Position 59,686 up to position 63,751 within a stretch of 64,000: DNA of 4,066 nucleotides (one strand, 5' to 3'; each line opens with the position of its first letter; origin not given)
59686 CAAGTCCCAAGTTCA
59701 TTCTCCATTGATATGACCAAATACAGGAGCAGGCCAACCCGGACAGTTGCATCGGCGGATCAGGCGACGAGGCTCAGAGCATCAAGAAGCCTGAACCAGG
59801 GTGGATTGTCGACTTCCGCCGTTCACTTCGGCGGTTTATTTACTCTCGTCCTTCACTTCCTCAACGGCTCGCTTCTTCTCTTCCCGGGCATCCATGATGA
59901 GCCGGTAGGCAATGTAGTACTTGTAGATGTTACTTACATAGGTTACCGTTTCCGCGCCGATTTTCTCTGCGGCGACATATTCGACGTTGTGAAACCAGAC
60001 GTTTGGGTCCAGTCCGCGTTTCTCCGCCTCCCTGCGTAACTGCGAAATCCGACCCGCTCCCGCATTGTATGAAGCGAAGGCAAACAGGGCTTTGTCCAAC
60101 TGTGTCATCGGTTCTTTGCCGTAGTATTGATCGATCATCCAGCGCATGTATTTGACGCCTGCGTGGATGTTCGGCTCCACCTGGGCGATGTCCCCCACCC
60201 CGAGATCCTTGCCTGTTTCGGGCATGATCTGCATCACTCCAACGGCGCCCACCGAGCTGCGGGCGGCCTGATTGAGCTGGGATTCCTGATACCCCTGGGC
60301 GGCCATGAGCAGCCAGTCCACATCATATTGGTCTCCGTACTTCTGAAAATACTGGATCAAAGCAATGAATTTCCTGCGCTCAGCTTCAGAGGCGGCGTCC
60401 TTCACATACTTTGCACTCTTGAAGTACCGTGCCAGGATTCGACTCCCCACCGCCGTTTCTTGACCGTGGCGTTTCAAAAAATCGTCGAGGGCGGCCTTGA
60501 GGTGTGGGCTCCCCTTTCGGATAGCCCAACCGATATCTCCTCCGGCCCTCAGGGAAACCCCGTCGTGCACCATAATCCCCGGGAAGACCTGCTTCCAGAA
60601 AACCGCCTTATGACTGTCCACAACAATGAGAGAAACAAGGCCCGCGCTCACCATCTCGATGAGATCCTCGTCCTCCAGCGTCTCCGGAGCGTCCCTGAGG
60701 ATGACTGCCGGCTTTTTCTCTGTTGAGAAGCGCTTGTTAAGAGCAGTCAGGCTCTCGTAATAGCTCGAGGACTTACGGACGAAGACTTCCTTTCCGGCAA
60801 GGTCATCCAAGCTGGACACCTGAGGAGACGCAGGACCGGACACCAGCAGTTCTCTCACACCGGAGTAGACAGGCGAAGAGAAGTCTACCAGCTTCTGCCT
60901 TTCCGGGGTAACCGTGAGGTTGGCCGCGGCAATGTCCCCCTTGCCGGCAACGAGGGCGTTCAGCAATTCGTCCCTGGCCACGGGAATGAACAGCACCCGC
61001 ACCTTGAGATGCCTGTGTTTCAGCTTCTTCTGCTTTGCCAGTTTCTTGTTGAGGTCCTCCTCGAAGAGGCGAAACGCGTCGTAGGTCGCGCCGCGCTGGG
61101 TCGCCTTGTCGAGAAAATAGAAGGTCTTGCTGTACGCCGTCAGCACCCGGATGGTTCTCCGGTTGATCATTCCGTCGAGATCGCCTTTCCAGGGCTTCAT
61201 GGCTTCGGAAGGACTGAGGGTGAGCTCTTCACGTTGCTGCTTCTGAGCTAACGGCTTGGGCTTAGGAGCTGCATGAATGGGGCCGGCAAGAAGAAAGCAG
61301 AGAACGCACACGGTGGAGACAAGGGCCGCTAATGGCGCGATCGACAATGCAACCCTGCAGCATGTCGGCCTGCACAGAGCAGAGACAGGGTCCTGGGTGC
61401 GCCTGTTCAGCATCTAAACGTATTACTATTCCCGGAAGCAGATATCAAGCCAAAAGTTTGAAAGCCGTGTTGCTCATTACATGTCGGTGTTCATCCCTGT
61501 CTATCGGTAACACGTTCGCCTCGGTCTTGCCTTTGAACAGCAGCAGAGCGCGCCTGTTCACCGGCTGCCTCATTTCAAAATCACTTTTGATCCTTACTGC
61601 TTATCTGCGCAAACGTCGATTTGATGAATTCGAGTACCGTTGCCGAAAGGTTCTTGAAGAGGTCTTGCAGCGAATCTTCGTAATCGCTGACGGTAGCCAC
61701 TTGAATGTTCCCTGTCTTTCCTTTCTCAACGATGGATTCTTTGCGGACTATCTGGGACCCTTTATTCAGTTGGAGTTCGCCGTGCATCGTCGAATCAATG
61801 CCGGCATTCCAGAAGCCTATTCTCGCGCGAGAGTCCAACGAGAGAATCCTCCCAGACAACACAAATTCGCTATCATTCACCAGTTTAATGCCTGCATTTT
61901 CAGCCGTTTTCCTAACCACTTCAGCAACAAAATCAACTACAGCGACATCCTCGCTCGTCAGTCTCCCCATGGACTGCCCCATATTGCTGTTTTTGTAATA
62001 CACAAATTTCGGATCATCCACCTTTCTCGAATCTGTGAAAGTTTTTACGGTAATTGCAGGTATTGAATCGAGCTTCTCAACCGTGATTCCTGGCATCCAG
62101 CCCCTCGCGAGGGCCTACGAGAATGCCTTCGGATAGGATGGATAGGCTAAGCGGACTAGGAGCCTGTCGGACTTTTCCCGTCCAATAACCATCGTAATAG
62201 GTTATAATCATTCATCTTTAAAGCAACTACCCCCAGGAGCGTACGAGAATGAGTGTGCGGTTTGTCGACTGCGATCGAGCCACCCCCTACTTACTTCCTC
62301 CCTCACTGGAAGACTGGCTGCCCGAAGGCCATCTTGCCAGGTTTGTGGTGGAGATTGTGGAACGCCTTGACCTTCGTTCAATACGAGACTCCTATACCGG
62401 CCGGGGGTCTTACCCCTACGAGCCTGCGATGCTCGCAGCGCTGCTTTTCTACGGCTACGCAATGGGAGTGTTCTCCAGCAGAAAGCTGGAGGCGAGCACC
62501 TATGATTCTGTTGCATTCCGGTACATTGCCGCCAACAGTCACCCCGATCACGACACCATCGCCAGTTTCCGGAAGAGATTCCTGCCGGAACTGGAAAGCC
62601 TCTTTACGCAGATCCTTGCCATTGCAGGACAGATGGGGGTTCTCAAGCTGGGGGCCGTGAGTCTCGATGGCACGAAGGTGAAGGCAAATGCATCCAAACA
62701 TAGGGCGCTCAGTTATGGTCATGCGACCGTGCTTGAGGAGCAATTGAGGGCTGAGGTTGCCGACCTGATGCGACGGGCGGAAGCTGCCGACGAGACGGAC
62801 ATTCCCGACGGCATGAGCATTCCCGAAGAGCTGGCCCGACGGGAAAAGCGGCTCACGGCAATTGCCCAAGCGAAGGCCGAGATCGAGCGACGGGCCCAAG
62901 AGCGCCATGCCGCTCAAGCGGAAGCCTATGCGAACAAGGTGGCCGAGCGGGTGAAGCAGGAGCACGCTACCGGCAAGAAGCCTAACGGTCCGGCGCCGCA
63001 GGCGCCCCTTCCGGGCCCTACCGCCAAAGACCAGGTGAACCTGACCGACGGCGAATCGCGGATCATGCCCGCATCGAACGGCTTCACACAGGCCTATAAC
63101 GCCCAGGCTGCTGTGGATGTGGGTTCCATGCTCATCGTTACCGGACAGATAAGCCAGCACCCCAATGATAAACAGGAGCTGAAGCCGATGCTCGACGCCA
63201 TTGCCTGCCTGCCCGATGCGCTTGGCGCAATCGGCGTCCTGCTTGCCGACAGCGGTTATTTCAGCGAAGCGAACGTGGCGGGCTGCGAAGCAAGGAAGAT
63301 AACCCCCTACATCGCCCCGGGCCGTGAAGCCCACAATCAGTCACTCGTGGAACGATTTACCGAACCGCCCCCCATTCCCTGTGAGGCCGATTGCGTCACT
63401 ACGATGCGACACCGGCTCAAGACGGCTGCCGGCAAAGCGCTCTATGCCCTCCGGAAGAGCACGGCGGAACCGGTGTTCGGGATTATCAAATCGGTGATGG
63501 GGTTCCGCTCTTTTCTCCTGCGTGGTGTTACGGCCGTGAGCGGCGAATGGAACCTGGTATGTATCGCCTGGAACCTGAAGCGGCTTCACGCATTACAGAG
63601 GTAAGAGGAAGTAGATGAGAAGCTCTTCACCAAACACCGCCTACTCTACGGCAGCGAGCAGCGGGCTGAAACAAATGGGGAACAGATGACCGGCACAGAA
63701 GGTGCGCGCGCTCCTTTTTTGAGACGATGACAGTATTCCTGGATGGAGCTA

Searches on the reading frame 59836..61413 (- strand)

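Call 33: search_protein_families(library=pfam, proteins=[window:59836-61413:-], max_evalue=0.00001)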
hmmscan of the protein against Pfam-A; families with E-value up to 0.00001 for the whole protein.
window:59836-61413:- (525 aa): 3 families
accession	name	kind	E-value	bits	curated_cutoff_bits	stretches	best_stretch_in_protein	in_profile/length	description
PF01464.25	SLT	-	3.8e-21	75.3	21.3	1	354-466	1-111/117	Transglycosylase SLT domain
PF00497.25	SBP_bac_3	-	3.3e-14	53.2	26.4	1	134-331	34-130/132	Bacterial extracellular solute-binding proteins, family 3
PF10613.14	Lig_chan-Glu_bd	-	6.4e-06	26.7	30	0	87-185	2-105/115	Ligated ion channel L-glutamate- and glycine-binding site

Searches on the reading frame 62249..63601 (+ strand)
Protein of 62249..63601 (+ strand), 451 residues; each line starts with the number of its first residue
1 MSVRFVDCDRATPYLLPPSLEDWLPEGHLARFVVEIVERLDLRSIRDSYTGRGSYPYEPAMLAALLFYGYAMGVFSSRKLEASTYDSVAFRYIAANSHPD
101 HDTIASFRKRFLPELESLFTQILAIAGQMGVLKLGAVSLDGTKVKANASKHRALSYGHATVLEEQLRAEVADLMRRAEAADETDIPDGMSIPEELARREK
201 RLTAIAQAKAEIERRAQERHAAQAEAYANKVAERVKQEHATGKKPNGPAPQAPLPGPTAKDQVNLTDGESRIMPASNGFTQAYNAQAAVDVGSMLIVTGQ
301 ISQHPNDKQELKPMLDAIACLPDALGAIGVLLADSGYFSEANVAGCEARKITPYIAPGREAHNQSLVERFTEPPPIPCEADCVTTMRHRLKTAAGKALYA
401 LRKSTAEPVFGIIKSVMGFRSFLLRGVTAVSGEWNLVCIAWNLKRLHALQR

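Call 58: find_encoding_contigs(protein=window:62249-63601:+, flank=10000, max_places=2)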
Protein window:62249-63601:+ (451 aa): 3 contigs read that carry it; 2 places shown.
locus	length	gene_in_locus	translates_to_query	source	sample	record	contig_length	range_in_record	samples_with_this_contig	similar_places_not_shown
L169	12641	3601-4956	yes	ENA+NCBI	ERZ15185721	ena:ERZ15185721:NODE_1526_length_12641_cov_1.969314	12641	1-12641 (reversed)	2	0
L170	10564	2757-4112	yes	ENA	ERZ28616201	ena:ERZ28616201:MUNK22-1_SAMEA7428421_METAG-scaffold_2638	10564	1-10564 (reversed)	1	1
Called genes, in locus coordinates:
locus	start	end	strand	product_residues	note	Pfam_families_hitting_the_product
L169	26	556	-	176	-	-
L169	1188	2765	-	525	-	PF00497:SBP_bac_3, PF10613:Lig_chan-Glu_bd (weak), PF01464:SLT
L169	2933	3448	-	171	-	-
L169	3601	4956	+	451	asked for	PF05598:DUF772, PF01609:DDE_Tnp_1, PF13751:DDE_Tnp_1_6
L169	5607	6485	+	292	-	-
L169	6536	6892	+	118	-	PF07045:DUF1330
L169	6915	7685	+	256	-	-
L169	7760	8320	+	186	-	-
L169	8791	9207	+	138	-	PF00589:Phage_integrase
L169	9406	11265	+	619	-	PF16656:Pur_ac_phosph_N, PF00149:Metallophos, PF13004:BACON (faint)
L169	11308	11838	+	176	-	PF06821:Ser_hydrolase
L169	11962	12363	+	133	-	PF12680:SnoaL_2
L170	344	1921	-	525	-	PF00497:SBP_bac_3, PF10613:Lig_chan-Glu_bd (weak), PF01464:SLT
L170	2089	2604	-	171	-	-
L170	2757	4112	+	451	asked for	PF05598:DUF772, PF01609:DDE_Tnp_1, PF13751:DDE_Tnp_1_6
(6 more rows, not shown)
